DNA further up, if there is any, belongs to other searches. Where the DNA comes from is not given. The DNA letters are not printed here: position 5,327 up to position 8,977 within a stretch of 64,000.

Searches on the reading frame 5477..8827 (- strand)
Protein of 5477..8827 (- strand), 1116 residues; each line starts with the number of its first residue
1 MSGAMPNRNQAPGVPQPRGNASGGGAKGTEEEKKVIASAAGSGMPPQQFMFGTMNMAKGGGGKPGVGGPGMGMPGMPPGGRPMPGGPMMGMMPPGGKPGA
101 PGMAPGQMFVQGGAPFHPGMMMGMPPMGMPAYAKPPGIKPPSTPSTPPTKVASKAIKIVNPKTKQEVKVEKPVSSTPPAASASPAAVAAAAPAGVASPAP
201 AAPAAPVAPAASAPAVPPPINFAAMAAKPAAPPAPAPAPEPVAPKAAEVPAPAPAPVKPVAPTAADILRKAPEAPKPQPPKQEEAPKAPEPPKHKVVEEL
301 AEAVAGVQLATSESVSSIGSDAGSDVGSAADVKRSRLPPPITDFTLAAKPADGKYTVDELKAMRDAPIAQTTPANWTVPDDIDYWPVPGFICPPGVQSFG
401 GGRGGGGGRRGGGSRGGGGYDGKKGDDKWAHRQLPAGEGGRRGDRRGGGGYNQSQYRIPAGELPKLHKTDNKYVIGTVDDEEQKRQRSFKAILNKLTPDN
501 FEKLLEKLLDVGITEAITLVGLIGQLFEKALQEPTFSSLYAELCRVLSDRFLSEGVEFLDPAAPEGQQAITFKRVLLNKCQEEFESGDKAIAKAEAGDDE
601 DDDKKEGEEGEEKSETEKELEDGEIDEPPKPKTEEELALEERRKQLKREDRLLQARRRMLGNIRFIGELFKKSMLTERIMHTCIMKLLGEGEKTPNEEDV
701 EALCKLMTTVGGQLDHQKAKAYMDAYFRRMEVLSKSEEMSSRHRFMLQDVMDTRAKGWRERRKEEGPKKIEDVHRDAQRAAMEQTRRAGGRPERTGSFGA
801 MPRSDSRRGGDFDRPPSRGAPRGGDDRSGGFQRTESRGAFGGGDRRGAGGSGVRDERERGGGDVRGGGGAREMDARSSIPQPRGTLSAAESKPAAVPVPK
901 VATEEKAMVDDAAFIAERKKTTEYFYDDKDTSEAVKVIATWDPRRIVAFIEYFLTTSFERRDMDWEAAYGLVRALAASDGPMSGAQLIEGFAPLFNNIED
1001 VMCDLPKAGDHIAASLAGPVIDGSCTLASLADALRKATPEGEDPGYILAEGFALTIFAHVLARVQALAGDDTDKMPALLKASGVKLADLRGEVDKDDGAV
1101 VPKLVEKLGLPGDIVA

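Call 59: search_protein_families(library=pfam, proteins=[window:5477-8827:-])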
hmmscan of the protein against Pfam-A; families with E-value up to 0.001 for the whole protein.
window:5477-8827:- (1116 aa): 1 family
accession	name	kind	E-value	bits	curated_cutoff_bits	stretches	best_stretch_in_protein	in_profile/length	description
PF02854.25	MIF4G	-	1.1e-48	166.1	30.8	1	488-755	3-201/203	MIF4G domain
